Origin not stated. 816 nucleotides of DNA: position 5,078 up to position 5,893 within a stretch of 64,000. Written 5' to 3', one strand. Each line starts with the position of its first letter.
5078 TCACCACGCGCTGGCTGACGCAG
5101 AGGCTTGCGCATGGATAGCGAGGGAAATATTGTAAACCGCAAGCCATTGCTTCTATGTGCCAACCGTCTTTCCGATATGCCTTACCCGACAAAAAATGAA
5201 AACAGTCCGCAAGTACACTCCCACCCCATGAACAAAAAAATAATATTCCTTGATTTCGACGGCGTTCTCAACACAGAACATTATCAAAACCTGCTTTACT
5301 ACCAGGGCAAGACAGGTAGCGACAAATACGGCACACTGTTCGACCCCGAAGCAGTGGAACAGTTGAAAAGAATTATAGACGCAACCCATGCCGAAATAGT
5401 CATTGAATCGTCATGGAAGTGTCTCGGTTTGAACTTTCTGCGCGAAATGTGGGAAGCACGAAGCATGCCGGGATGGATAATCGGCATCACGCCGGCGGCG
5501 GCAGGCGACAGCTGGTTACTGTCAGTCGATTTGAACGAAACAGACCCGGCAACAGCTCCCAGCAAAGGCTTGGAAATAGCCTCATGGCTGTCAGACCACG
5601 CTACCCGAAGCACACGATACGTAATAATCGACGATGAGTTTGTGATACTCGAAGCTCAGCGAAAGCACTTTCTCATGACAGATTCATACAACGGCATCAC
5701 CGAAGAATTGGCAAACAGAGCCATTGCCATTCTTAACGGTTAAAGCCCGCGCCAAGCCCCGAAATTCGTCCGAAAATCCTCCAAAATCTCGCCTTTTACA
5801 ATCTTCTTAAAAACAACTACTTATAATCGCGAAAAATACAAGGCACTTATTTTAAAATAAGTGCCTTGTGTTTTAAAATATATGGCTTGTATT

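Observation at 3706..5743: WYL regulator, DEDDh exonuclease and HAD phosphatase cassette bracketed by two repeat copies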

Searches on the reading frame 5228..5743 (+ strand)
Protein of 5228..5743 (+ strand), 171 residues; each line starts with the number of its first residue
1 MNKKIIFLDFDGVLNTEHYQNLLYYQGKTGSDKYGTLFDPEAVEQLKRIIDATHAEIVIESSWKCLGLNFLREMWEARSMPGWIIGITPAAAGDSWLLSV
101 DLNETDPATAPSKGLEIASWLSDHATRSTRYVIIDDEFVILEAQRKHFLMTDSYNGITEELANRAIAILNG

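Call 5: search_protein_families(library=pfam, proteins=[window:5228-5743:+], max_evalue=0.01)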
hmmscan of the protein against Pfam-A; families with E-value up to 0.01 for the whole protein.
window:5228-5743:+ (171 aa): 1 family
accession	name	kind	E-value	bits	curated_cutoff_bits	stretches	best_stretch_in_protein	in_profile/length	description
PF18143.6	HAD_SAK_2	-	1.7e-26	93.7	27.5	1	5-160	1-137/139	HAD domain in Swiss Army Knife RNA repair proteins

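Call 6: search_protein_families(library=ncbifam, proteins=[window:5228-5743:+], max_evalue=0.01)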
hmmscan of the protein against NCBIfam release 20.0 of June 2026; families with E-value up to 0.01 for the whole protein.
window:5228-5743:+ (171 aa): 0 families

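Call 8: search_protein_families(library=padloc, proteins=[window:5228-5743:+], max_evalue=0.01)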
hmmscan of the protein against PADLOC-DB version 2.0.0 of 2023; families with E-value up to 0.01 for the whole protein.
window:5228-5743:+ (171 aa): 0 families

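Call 9: search_protein_families(library=phrogs, proteins=[window:5228-5743:+], max_evalue=0.01)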
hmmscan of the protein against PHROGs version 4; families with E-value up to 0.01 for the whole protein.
window:5228-5743:+ (171 aa): 2 families
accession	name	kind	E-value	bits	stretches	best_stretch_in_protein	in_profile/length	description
phrog_1818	-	unknown function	6e-28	98.5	1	2-170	4-153/161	-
phrog_38681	-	unknown function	0.0011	19.9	1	129-170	49-90/101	-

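Call 32: search_solved_structures(query=window:5228-5743:+, max_evalue=1, show_alignments=2)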
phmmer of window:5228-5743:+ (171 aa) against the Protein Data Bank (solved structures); distinct sequences matched with E-value up to 1: 3.
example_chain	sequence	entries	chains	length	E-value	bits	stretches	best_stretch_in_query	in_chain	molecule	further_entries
2ghf_A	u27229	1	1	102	0.1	15.5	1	32-79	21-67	Zinc fingers and homeoboxes protein 1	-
5xbt_A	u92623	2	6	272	0.31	13.9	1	17-61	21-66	Probable transcriptional regulator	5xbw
5xql_A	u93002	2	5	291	0.35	13.7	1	17-61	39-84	Multidrug-efflux transporter 1 regulator | C-di-GMP-binding multidrug transporter transcriptional regulator BrlR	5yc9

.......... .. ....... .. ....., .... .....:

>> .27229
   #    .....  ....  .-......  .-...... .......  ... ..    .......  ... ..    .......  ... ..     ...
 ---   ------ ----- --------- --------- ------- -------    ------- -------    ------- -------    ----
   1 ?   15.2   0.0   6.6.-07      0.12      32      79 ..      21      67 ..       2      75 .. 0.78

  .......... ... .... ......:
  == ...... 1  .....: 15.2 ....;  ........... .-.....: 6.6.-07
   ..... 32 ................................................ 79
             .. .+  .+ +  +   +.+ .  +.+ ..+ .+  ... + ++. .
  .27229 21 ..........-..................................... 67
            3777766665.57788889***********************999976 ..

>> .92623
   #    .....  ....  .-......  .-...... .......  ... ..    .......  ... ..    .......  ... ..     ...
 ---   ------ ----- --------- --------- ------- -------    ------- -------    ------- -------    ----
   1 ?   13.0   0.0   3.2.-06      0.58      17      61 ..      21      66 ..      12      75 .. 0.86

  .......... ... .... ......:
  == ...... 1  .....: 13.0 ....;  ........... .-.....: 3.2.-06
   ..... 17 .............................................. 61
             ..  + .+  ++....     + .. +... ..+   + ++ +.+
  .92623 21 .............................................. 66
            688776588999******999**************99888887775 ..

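Call 55: find_homologous_proteins(query=window:5228-5743:+, max_evalue=0.001)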
Query window:5228-5743:+ (171 aa): 1746 proteins with E <= 0.001 among 1885 candidates; the best 120 are listed.
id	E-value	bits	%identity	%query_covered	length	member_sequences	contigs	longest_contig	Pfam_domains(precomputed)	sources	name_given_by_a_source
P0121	1.3e-107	375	98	100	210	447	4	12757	PF18143.7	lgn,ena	-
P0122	9.5e-73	261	67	99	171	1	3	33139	PF18143.7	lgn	-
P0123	3.9e-72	259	69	98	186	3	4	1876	PF18143.7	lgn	-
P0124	9.1e-72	258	67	99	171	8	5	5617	PF18143.7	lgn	-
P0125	1.2e-71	258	68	98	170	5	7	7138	PF18143.7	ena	-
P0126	5.0e-71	256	67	99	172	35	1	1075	PF18143.7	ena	-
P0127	9.0e-71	255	65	99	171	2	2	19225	PF18143.7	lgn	-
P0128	9.4e-71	255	65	99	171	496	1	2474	PF18143.7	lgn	-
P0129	1.5e-70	254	65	100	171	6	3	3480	PF18143.7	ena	-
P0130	2.8e-70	253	66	99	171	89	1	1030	PF18143.7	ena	-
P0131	3.2e-70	253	66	98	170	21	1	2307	PF18143.7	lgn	-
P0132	4.3e-70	253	64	99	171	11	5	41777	PF18143.7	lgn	-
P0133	5.3e-70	252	65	100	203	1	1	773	PF18143.7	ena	-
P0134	5.6e-70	252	65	99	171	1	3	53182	PF18143.7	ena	-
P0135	6.3e-70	252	64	99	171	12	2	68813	PF18143.7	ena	-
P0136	2.6e-69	250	65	100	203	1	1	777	PF18143.7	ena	-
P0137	4.2e-69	249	66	98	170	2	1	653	PF18143.7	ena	-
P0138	8.2e-69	249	65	100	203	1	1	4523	PF18143.7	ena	-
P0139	8.5e-69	248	65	98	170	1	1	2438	PF18143.7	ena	-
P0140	8.8e-69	248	65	100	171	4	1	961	PF18143.7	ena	-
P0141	8.9e-69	248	65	99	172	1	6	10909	PF18143.7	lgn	-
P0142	1.3e-68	248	66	98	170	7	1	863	PF18143.7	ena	-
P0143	1.4e-68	248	67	98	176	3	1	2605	PF18143.7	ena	-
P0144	1.6e-68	248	64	100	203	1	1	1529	PF18143.7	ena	-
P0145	2.4e-68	247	64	100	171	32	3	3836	PF18143.7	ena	-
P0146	2.6e-68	247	65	99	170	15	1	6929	PF18143.7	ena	-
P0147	3.7e-68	246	64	99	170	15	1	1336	PF18143.7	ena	-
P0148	4.7e-68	246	64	99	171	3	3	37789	PF18143.7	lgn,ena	-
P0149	6.0e-68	246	64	98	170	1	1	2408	PF18143.7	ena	-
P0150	6.5e-68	246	64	98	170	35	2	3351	PF18143.7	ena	-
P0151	7.5e-68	245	66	98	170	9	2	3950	PF18143.7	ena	-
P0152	1.1e-67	245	67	99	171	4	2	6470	PF18143.7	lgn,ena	-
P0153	1.2e-67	245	65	98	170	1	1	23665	PF18143.7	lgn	-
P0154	1.3e-67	245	64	99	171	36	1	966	PF18143.7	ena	-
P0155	1.4e-67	244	65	98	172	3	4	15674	PF18143.7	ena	-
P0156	1.6e-67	244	64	100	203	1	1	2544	PF18143.7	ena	-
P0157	1.8e-67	244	71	100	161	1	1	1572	PF18143.7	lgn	-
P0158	2.2e-67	244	63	98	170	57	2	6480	PF18143.7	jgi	-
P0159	2.4e-67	244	64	99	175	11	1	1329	PF18143.7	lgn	-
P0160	2.8e-67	244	62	100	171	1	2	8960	PF18143.7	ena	-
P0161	3.0e-67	243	64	98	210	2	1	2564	PF18143.7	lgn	-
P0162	3.5e-67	243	65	98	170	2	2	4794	PF18143.7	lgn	-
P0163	3.7e-67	243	65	98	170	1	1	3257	PF18143.7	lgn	-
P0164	4.9e-67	243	64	98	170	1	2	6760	PF18143.7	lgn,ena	-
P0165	5.8e-67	242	64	100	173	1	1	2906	PF18143.7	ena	-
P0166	5.9e-67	242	64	100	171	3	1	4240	PF18143.7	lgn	-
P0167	6.7e-67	242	64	98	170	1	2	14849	PF18143.7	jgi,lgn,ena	jgi:hypothetical protein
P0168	6.8e-67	242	64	98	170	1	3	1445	PF18143.7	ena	-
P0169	6.8e-67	242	64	98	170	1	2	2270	PF18143.7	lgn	-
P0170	8.1e-67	242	93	68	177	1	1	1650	PF18143.7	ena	-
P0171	8.9e-67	242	64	98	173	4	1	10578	PF18143.7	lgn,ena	-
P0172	9.3e-67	242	65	98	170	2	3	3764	PF18143.7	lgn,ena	-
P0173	9.3e-67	242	64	98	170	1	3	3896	PF18143.7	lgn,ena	-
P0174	1.0e-66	242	63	99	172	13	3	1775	PF18143.7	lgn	-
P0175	1.1e-66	242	64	100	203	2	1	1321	PF18143.7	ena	-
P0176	1.6e-66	241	63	99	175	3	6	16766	PF18143.7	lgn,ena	-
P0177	1.8e-66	241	64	98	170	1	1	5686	PF18143.7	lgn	-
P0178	1.8e-66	241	64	98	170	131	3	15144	PF18143.7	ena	-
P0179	2.5e-66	240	62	100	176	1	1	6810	PF18143.7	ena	-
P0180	2.6e-66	240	62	99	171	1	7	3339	PF18143.7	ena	-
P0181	3.1e-66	240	63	98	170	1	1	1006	PF18143.7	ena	-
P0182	3.7e-66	240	63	100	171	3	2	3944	PF18143.7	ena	-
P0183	4.8e-66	240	64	98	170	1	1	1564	PF18143.7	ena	-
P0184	7.1e-66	239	64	98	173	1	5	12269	PF18143.7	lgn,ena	-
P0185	7.4e-66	239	64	99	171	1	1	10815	PF18143.7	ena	-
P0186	7.9e-66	239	63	98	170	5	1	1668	PF18143.7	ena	-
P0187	8.1e-66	239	64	100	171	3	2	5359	PF18143.7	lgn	-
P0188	8.2e-66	239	63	98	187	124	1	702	PF18143.7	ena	-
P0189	9.3e-66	239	65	98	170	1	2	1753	PF18143.7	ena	-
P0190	1.2e-65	238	63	99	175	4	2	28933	PF18143.7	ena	-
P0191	1.4e-65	238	65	99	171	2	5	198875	PF18143.7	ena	-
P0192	2.0e-65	237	61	100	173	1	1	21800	PF18143.7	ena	-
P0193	3.1e-65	237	64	99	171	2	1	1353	PF18143.7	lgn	-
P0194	4.0e-65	237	65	98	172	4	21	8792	PF18143.7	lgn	-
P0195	4.6e-65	236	63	98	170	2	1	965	PF18143.7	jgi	jgi:hypothetical protein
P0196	5.8e-65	236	61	98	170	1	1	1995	PF18143.7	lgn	-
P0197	6.3e-65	236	63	98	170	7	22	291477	PF18143.7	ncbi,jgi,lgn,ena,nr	ncbi:MAG: HAD domain-containing protein [Prevotella sp.]|nr:HAD domain-containing protein [Prevotell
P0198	6.5e-65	236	64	98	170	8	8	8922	PF18143.7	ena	-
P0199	7.0e-65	236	63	99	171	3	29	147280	PF18143.7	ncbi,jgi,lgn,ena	-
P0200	7.5e-65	236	66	98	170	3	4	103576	PF18143.7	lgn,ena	-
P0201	7.5e-65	236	63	98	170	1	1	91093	PF18143.7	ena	-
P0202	8.2e-65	235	62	99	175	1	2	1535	PF18143.7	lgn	-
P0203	1.2e-64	235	62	99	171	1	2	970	PF18143.7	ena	-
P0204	1.4e-64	235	63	99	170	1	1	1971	PF18143.7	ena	-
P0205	2.1e-64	234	61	99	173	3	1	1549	PF18143.7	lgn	-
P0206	2.5e-64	234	62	98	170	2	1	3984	PF18143.7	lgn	-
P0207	2.7e-64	234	63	98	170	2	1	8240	PF18143.7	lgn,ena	-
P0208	2.8e-64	234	62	98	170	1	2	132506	PF18143.7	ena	-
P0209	2.9e-64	234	61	98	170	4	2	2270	PF18143.7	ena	-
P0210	3.4e-64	233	62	99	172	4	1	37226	PF18143.7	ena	-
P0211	3.4e-64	233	63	98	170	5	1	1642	PF18143.7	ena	-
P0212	3.5e-64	233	63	99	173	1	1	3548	PF18143.7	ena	-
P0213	3.7e-64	233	63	98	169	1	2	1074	PF18143.7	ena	-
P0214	3.7e-64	233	61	98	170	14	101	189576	PF18143.7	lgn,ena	-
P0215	3.9e-64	233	61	98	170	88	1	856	PF18143.7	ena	-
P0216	4.6e-64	233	61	99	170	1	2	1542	PF18143.7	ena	-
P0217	4.8e-64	233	64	99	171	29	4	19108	PF18143.7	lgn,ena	-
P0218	6.6e-64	233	63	98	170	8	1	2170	PF18143.7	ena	-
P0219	7.4e-64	232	62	98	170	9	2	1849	PF18143.7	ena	-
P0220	8.7e-64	232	60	98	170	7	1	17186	PF18143.7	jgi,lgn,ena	-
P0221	8.9e-64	232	63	98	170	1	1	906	PF18143.7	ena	-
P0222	1.1e-63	232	61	100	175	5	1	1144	PF18143.7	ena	-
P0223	1.3e-63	232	63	99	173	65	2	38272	PF18143.7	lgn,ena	-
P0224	1.5e-63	231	62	98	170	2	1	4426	PF18143.7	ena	-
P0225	1.6e-63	231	62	98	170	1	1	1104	PF18143.7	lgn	-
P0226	1.7e-63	231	63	98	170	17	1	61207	PF18143.7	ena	-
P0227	1.7e-63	231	63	98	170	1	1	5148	PF18143.7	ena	-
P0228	2.1e-63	231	65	98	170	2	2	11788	PF18143.7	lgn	-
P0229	2.4e-63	231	63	98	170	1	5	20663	PF18143.7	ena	-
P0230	2.5e-63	231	63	98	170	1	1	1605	PF18143.7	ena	-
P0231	2.7e-63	231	63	99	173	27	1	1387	PF18143.7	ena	-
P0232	3.0e-63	230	62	99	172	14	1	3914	PF18143.7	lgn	-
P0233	3.0e-63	230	63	98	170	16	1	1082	PF18143.7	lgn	-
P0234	3.2e-63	230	62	98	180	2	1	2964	PF18143.7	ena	-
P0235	3.3e-63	230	62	98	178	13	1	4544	PF18143.7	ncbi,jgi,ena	-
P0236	3.5e-63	230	63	98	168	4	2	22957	PF18143.7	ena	-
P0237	3.6e-63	230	65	98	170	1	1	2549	PF18143.7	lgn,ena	-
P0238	4.0e-63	230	62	99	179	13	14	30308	PF18143.7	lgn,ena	-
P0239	4.6e-63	230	63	98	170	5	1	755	PF18143.7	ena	-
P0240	4.8e-63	230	61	98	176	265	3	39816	PF18143.7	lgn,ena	-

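Call 56: find_encoding_contigs(protein=P0214, flank=10000, max_places=3)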
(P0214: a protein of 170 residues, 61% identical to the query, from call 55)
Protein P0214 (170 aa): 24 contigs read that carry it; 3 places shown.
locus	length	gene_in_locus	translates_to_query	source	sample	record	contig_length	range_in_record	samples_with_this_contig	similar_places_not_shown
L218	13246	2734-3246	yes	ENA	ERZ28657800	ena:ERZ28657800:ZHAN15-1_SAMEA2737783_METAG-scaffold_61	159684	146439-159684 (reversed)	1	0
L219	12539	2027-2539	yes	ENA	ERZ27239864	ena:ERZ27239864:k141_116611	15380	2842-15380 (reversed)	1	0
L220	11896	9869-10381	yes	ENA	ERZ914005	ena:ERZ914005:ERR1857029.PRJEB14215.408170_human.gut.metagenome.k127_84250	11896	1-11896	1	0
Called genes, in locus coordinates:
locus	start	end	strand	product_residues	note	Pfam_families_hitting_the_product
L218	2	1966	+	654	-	?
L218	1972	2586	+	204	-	-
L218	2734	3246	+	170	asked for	PF18143:HAD_SAK_2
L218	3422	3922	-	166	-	-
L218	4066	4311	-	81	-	-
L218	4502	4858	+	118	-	PF02579:Nitro_FeMo-Co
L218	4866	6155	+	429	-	PF03235:GmrSD_N, PF25202:DUF7834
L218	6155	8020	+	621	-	PF03235:GmrSD_N, PF07510:GmrSD_C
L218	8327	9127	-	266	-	PF02578:Cu-oxidase_4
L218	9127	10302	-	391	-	PF01018:GTP1_OBG, PF01926:MMR_HSR1, PF02421:FeoB_N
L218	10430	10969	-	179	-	PF00578:AhpC-TSA, PF08534:Redoxin, PF00085:Thioredoxin, PF13098:Thioredoxin_2, PF13905:Thioredoxin_8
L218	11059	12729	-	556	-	PF00664:ABC_membrane, PF02463:SMC_N (faint), PF00005:ABC_tran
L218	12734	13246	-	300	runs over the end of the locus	PF01513:NAD_kinase, PF20143:NAD_kinase_C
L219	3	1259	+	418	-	?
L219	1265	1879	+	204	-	-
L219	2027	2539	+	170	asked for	PF18143:HAD_SAK_2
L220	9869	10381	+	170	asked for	PF18143:HAD_SAK_2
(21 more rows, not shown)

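Call 57: find_encoding_contigs(protein=P0197, flank=10000, max_places=3)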
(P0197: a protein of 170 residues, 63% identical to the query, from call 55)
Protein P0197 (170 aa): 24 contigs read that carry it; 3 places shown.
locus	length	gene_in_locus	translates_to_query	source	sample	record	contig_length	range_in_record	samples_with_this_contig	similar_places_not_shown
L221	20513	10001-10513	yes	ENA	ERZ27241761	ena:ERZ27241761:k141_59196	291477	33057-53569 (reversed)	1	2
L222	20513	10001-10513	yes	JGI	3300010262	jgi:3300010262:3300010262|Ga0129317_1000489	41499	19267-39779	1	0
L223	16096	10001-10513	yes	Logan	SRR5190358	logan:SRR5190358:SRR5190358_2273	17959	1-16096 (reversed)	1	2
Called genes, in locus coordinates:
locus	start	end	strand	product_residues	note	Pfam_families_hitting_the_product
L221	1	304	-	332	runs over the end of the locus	PF01116:F_bP_aldolase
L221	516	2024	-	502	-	PF04616:Glyco_hydro_43, PF16396:DUF5005 (faint), PF17851:GH43_C2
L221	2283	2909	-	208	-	PF18291:HU-HIG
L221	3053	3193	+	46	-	-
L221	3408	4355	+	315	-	PF12969:DUF3857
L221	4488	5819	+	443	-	PF13173:AAA_14, PF13635:DUF4143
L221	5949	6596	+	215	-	PF01965:DJ-1_PfpI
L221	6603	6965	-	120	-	PF01638:HxlR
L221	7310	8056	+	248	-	PF04055:Radical_SAM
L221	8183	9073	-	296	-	PF07751:Abi_2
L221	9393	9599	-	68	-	-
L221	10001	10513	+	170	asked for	PF18143:HAD_SAK_2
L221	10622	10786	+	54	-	-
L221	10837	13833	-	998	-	PF14614:DUF4450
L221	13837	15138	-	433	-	-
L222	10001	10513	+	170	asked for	PF18143:HAD_SAK_2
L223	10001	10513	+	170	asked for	PF18143:HAD_SAK_2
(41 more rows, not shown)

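Call 80: predict_structure(alignment_id=A3)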
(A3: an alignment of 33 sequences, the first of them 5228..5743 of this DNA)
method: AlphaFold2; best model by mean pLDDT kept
length: 171 residues; sequences in the alignment: 33
mean_pLDDT: 90.5   pTM: 0.87
mean pLDDT of the five models: 90.5, 88.9, 87.3, 86.3, 85.1
residues with pLDDT >= 90: 126; 70-90: 26; 50-70: 19; < 50: 0
segments of 3 or more residues with pLDDT < 50: none
pLDDT, mean of each block of 10 residues (from residue 1): 92 93 94 93 98 97 92 96 94 68 63 87 92 93 92 96 98 81
secondary structure, 60 per line:
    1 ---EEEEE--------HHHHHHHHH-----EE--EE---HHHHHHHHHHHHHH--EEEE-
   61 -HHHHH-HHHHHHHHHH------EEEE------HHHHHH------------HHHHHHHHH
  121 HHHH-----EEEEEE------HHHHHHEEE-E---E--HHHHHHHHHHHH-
elements in order: E4-8 H17-25 H40-53 E56-59 H62-66 H68-77 E84-87 H94-99 H112-124 E130-135 H142-147 E148-150 H159-170

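Call 82: fold_search(model_id=the predicted structure, library=pdb)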
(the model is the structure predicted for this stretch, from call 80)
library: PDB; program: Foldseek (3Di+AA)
matches with E <= 10: 969; with E <= 0.001: 0
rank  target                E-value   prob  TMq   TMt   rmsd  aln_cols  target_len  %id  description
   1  4qqf_B                3.2e-03  0.96  0.42  0.40   7.9       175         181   18  Crystal structure of mitochondrial import inner membrane translocase subunit TIM50 (released 2015-07-01)
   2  8ujl                  5.4e-03  0.96  0.47  0.39   7.0       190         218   15  Crystal structure of human CTDNEP1-NEP1R1 protein phosphatase complex (released 2024-05-15)
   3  4qqf_F                8.0e-03  0.85  0.39  0.37   6.8       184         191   16  Crystal structure of mitochondrial import inner membrane translocase subunit TIM50 (released 2015-07-01)
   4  3qle                  1.4e-02  0.85  0.42  0.40   6.9       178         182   16  Structural Basis for the Function of Tim50 in the Mitochondrial Presequence Translocase (released 2011-03-02)
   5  4qqf_D                1.6e-02  0.75  0.39  0.36   7.1       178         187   16  Crystal structure of mitochondrial import inner membrane translocase subunit TIM50 (released 2015-07-01)
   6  1u7p_D                1.8e-02  0.97  0.53  0.56   5.6       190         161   15  X-ray Crystal Structure of the Hypothetical Phosphotyrosine Phosphatase MDP-1 of the Haloacid Dehalogenase Superfamily (released 2004-10-19)
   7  4qqf_C                1.9e-02  0.69  0.38  0.35   7.1       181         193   16  Crystal structure of mitochondrial import inner membrane translocase subunit TIM50 (released 2015-07-01)
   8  4jb3                  2.1e-02  0.75  0.44  0.36  11.4       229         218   14  Crystal structure of BT_0970, a had family phosphatase from bacteroides thetaiotaomicron VPI-5482, TARGET EFI-501083, wi (released 2013-03-13)
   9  4qqf_A                2.6e-02  0.77  0.42  0.38   6.3       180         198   16  Crystal structure of mitochondrial import inner membrane translocase subunit TIM50 (released 2015-07-01)
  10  2ghq_A                2.8e-02  0.77  0.43  0.41   6.1       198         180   11  CTD-specific phosphatase Scp1 in complex with peptide C-terminal domain of RNA polymerase II (released 2006-12-05)
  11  2ah5                  3.0e-02  0.90  0.48  0.40   8.4       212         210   14  Hydrolase, haloacid dehalogenase-like family protein SP0104 from Streptococcus pneumoniae (released 2005-09-27)
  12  2hhl_B                4.7e-02  0.77  0.45  0.43   6.7       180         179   13  Crystal structure of the human small CTD phosphatase 3 isoform 1 (released 2006-08-29)
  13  2oda_A                6.1e-02  0.60  0.44  0.40   8.0       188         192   10  Crystal Structure of PSPTO_2114 (released 2007-09-04)
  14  9jzp_A                6.1e-02  0.41  0.33  0.24  10.1       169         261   11  Crystal structure of Nir2 C-terminal domain (released 2025-10-15)
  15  2hhl_D                6.5e-02  0.51  0.39  0.39   7.2       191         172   13  Crystal structure of the human small CTD phosphatase 3 isoform 1 (released 2006-08-29)
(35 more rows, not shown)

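Call 84: fold_search(model_id=the predicted structure, library=viral)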
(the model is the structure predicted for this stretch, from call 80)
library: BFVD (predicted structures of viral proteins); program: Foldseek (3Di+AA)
matches with E <= 10: 579; with E <= 0.001: 21
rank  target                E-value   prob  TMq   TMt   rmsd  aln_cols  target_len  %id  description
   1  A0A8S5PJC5            1.8e-12  1.00  0.64  0.28   5.7       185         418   30  HAD domain protein [Myoviridae sp. ctsK93]
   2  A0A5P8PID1            3.2e-11  1.00  0.72  0.70   2.8       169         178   27  (no name in the UniProt tables at hand)
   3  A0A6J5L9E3            1.1e-10  1.00  0.67  0.60   6.9       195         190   22  Uncharacterized protein [uncultured Caudovirales phage]
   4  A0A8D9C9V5            1.4e-09  1.00  0.70  0.79   3.8       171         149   23  Putative phosphatase [uncultured marine phage]
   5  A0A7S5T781            2.0e-09  1.00  0.70  0.50   4.1       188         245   22  (no name in the UniProt tables at hand)
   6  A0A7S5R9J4            5.6e-09  1.00  0.69  0.62   4.0       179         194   23  Uncharacterized protein [Rhizobium phage RHph_I1_9]
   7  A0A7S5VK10            6.4e-09  1.00  0.73  0.78   3.9       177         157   25  (no name in the UniProt tables at hand)
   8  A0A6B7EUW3            8.2e-08  1.00  0.63  0.46   5.7       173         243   22  (no name in the UniProt tables at hand)
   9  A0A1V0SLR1            9.3e-08  1.00  0.68  0.59   4.2       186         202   24  Uncharacterized protein [Klosneuvirus KNV1]
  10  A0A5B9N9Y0            2.0e-07  1.00  0.72  0.55   3.6       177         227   18  Uncharacterized protein [Aeromonas phage 4L372XY]
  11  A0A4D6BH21            8.1e-07  1.00  0.71  0.77   3.9       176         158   19  (no name in the UniProt tables at hand)
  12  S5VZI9                1.1e-06  1.00  0.64  0.70   3.9       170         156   21  Uncharacterized protein [Pseudomonas phage PaBG]
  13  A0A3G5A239            1.4e-06  1.00  0.58  0.21   5.7       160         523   22  Hedgehog/Intein (Hint) domain-containing protein [Gaeavirus sp.]
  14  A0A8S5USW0            3.4e-06  1.00  0.75  0.57   5.2       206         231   18  HAD domain protein [Myoviridae sp. ctijX18]
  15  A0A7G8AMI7            3.6e-06  1.00  0.68  0.46   4.6       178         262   17  (no name in the UniProt tables at hand)
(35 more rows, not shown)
